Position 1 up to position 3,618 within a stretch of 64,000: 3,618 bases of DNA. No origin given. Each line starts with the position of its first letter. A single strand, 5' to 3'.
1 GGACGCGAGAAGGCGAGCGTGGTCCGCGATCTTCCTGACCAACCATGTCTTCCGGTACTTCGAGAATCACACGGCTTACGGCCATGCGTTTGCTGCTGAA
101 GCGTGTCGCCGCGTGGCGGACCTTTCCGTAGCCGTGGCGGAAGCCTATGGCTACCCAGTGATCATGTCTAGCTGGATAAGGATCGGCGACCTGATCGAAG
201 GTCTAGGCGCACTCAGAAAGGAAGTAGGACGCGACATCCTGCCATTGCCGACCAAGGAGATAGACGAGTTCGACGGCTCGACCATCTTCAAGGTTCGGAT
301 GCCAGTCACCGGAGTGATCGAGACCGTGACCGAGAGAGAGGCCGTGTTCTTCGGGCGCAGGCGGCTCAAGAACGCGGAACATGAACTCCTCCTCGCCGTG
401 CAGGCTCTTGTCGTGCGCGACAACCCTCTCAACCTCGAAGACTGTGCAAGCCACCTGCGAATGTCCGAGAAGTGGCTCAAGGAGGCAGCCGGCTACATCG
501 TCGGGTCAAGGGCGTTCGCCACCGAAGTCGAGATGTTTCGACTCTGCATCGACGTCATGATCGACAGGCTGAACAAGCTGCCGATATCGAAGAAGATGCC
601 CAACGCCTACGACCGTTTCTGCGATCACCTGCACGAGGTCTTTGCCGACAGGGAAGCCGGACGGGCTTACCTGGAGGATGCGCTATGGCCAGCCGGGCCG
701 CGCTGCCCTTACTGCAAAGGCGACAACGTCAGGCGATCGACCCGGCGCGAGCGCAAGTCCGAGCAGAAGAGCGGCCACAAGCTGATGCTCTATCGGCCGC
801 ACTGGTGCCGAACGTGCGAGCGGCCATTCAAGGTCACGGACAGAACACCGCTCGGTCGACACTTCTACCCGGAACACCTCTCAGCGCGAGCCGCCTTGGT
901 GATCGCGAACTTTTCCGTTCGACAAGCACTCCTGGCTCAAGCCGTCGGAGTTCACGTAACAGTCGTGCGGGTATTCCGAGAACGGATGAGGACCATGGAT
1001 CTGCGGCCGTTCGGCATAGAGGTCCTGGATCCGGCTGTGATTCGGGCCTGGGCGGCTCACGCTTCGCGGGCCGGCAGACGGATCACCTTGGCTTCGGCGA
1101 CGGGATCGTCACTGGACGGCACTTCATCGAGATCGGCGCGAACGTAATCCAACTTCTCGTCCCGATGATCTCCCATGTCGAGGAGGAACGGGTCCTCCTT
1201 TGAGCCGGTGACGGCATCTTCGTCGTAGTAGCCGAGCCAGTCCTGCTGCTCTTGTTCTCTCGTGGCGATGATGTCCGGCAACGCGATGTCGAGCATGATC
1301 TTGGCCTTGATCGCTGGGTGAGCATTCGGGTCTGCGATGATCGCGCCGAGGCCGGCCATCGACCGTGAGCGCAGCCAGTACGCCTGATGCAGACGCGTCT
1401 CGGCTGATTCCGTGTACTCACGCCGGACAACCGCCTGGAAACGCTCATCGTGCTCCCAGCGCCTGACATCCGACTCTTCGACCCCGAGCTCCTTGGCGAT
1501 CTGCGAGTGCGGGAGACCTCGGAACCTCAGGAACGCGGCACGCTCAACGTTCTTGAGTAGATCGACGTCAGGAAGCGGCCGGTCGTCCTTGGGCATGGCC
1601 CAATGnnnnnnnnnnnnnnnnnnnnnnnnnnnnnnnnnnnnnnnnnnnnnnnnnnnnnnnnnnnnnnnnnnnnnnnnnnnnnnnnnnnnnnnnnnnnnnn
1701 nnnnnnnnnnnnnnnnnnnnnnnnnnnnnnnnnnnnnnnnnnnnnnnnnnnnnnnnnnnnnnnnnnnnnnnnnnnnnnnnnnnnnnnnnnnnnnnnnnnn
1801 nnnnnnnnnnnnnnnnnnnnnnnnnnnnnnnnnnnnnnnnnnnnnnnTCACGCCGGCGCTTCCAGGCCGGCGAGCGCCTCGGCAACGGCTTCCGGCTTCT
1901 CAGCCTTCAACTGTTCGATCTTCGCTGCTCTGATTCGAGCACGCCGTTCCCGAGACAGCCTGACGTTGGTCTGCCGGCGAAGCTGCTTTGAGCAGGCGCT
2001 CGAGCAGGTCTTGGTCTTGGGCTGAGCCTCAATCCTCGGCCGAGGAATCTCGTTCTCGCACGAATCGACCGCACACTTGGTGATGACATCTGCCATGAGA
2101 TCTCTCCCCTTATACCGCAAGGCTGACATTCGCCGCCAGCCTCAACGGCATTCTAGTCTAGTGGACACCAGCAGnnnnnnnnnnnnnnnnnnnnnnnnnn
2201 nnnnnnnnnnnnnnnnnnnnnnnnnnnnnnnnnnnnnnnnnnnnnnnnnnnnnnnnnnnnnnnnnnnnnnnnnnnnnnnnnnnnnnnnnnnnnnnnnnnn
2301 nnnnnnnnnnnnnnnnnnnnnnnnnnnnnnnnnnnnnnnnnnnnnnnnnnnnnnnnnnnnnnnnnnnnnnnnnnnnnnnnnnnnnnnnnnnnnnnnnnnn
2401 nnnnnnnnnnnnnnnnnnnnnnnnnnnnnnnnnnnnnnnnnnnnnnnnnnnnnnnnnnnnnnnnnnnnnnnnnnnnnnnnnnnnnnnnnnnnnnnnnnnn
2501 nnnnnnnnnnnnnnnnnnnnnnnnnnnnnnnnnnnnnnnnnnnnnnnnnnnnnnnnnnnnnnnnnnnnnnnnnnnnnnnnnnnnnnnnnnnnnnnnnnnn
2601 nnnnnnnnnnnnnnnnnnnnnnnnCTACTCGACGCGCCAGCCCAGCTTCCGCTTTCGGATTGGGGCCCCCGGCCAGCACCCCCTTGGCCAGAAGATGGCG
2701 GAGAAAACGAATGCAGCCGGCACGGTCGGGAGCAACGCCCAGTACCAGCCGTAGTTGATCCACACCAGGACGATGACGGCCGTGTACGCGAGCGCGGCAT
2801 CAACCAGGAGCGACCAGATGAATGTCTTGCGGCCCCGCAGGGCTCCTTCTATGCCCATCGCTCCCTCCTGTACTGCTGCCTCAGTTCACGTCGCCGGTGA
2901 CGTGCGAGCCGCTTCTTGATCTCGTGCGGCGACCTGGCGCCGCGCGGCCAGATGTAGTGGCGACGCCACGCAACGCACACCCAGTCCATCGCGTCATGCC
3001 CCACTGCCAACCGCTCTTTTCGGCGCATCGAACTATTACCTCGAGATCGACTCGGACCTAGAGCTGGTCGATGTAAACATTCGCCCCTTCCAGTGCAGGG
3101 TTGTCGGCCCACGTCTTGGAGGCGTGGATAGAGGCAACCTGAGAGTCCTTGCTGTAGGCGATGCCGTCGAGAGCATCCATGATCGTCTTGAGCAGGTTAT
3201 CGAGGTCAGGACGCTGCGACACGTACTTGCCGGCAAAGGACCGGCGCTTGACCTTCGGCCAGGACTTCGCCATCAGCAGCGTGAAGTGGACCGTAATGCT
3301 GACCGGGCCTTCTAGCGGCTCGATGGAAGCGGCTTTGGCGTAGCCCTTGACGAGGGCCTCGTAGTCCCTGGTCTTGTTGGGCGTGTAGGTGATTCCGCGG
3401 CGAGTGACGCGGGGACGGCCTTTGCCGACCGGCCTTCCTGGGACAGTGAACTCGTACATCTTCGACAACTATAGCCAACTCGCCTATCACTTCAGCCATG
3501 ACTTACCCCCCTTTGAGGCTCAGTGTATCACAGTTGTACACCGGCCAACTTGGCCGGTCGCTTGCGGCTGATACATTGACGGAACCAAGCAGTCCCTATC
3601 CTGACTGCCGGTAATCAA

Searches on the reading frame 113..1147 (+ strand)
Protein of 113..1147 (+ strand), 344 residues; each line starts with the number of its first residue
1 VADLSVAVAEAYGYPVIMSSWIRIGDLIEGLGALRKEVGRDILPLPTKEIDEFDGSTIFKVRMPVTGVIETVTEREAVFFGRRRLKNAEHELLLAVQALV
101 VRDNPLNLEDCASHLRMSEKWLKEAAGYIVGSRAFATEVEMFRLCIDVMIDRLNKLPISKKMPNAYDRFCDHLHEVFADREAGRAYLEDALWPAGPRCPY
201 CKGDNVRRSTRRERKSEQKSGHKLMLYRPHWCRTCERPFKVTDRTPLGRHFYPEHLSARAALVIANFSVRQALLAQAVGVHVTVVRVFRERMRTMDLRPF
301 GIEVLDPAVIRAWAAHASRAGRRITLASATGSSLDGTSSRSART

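Call 31: search_protein_families(library=pfam, alignment_id=A2, max_evalue=0.001)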
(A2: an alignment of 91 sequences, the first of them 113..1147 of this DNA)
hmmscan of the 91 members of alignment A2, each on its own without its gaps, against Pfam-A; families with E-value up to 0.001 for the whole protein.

A. member 1, window:113-1147:+ (344 aa): 1 family
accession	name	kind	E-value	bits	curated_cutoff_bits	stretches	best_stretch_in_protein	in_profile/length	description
PF12760.12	Zn_ribbon_IS1595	-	7e-06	26.3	25.4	1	181-213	4-36/46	Transposase zinc-ribbon domain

B. families by the number of members that match (of 91 scanned): 21 families
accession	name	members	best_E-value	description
PF02195.25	ParB_N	2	4.6e-08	ParB N-terminal domain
PF05866.16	RusA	1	7.3e-33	Endodeoxyribonuclease RusA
PF14216.11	DUF4326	1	3.6e-26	Domain of unknown function (DUF4326)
PF11171.13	DUF2958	1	1.3e-23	Protein of unknown function (DUF2958)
PF03412.21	Peptidase_C39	1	1.9e-22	Peptidase C39 family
PF01844.29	HNH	1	4e-13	HNH endonuclease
PF14279.12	HNH_5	1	3e-12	HNH endonuclease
PF00436.31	SSB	1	8.4e-12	Single-strand binding protein family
PF04404.17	ERF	1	6.5e-11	ERF superfamily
PF02086.21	MethyltransfD12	1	1.1e-07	D12 class N6 adenine-specific DNA methyltransferase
PF12760.12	Zn_ribbon_IS1595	1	7e-06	Transposase zinc-ribbon domain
PF08273.17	Zn_Ribbon_Prim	1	9.4e-06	Zinc-binding domain of primase-helicase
PF09588.16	YqaJ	1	4e-05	YqaJ-like viral recombinase domain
PF20137.4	DUF6527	1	5.1e-05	Family of unknown function (DUF6527)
PF01541.30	GIY-YIG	1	0.00011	GIY-YIG catalytic domain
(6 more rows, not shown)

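Call 93: search_protein_families(library=phrogs, alignment_id=A2, max_evalue=0.001)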
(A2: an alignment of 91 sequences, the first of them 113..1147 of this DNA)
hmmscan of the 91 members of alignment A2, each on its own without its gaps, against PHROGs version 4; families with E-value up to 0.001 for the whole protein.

A. member 1, window:113-1147:+ (344 aa): 0 families

B. families by the number of members that match (of 91 scanned): 87 families (the first 25 are shown)
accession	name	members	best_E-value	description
phrog_620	-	2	1.4e-37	ParB-like partition protein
phrog_498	-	2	8.3e-32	DNA methyltransferase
phrog_930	-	2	7.4e-30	ParB-like partition protein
phrog_15396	-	2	6.5e-27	ParB-like partition nuclease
phrog_8071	-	2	1.3e-26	ParB-like partition protein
phrog_940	-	2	1.3e-26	nuclease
phrog_18056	-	2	3.3e-19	ParB-like partition nuclease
phrog_723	-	2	1.4e-15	ParB-like partition protein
phrog_9353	-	2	5.5e-14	-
phrog_1271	-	2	3.4e-13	HNH endonuclease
phrog_4715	-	2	5.9e-13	ParB-like partition protein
phrog_5475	-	2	5.7e-12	-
phrog_12047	-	2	3.6e-10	ParB-like partition nuclease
phrog_889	-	2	3.5e-09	-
phrog_3264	-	2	3.1e-08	ParB-like partition protein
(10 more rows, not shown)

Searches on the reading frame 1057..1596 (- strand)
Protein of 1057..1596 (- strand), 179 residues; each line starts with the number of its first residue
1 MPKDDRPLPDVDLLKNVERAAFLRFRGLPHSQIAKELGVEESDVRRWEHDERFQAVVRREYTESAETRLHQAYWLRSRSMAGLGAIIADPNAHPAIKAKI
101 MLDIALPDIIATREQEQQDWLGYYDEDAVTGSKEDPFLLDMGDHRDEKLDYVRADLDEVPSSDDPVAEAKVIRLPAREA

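Call 32: search_protein_families(library=pfam, proteins=[window:1057-1596:-], max_evalue=0.1)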
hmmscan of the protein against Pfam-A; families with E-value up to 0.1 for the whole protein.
window:1057-1596:- (179 aa): 9 families
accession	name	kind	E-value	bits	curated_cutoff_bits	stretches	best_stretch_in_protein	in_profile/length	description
PF08281.18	Sigma70_r4_2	-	0.0006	19.8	25.7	1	14-47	11-46/54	Sigma-70, region 4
PF10668.15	Phage_terminase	-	0.0036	17.4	22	1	32-54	27-49/67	Phage terminase small subunit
PF04545.22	Sigma70_r4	-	0.0044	16.9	24.1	1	22-49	17-42/50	Sigma-70, region 4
PF13411.12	MerR_1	-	0.013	16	21.6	1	31-78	4-55/69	MerR HTH family regulatory protein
PF13384.12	HTH_23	-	0.017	15.4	24.6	1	21-49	10-39/50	Homeodomain-like domain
PF13022.12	HTH_Tnp_1_2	-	0.02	15.4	27.9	1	30-73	29-72/122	Helix-turn-helix of insertion element transposase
PF05269.17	Phage_CII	-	0.024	15.3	21.3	1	27-56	23-52/91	Bacteriophage CII protein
PF13551.12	HTH_29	-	0.04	14.4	28.1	1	27-47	11-32/64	Winged helix-turn helix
PF06056.18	Terminase_5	-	0.061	13.7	20.3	1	19-52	5-38/58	Putative ATPase subunit of terminase (gpP-like)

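Call 41: find_encoding_contigs(protein=window:1057-1596:-, flank=10000, max_places=3)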
Protein window:1057-1596:- (179 aa): 8 contigs read that carry it; 3 places shown.
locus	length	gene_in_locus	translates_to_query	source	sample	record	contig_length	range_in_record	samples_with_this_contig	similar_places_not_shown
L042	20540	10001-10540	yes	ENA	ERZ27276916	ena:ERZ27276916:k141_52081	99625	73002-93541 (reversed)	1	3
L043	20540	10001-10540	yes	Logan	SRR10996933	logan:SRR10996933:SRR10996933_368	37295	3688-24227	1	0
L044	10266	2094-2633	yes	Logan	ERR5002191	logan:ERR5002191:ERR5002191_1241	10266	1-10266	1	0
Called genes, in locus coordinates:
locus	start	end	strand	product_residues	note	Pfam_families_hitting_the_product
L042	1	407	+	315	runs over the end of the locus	-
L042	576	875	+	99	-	-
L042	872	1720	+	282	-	-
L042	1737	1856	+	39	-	-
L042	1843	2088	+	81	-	-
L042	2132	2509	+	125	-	-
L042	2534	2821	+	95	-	-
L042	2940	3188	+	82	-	-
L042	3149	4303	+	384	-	PF08273:Zn_Ribbon_Prim (weak)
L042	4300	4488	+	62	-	-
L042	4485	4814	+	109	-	PF14216:DUF4326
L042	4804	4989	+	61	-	-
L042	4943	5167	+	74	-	-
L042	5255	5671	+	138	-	PF00436:SSB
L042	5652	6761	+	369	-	-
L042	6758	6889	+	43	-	-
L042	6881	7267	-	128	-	-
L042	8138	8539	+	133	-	PF05866:RusA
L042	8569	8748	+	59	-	-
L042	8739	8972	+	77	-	-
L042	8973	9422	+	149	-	-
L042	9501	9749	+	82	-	-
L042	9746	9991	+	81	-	-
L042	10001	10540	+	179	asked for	-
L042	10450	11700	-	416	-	PF12760:Zn_ribbon_IS1595 (weak)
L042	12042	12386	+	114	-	-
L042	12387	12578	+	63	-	-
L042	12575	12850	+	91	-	-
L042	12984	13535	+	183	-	-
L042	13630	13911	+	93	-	-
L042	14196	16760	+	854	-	PF14528:LAGLIDADG_3 (weak)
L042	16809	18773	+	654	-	-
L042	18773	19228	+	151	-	-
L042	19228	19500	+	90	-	-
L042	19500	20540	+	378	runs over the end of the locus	PF19774:DUF6260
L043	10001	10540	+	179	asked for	-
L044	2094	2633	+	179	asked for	-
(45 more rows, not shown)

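Call 72: find_homologous_proteins(query=L042:16809-18773:+, max_evalue=1e-30)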
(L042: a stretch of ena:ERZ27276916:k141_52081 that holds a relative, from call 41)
Query L042:16809-18773:+ (654 aa): 1 proteins with E <= 1e-30 among 8000 candidates.
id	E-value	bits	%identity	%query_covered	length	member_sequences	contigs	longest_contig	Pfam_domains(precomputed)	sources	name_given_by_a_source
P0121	0.0e+0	1126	96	82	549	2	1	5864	-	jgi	-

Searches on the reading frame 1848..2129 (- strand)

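Call 32: search_protein_families(library=pfam, proteins=[window:1848-2129:-], max_evalue=0.1)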
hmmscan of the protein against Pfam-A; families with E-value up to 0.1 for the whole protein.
window:1848-2129:- (93 aa): 3 families
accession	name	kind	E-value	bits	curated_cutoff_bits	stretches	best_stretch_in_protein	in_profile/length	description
PF01258.23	zf-dskA_traR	-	0.0094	16.4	24.9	1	23-45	8-30/36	Prokaryotic dksA/traR C4-type zinc finger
PF05304.18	DUF728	-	0.025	15.2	29.3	1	18-64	1-42/138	Protein of unknown function (DUF728)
PF19101.5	DUF5788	-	0.038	14.1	25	1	48-90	55-97/131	Family of unknown function (DUF5788)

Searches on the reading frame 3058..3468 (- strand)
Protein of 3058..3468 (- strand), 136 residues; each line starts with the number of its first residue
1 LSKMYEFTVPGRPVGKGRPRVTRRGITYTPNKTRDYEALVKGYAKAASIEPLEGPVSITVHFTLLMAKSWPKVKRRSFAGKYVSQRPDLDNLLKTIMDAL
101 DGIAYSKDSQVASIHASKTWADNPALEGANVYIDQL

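Call 32: search_protein_families(library=pfam, proteins=[window:3058-3468:-], max_evalue=0.1)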
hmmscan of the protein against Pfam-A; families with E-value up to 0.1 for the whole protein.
window:3058-3468:- (136 aa): 1 family
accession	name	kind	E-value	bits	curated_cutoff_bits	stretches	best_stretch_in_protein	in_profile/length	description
PF05866.16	RusA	-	7.3e-33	114.3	22.8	1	10-127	1-120/124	Endodeoxyribonuclease RusA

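Call 38: find_encoding_contigs(protein=window:3058-3468:-, flank=10000, max_places=3)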
Protein window:3058-3468:- (136 aa): no gene with exactly this product is on record in the collection.
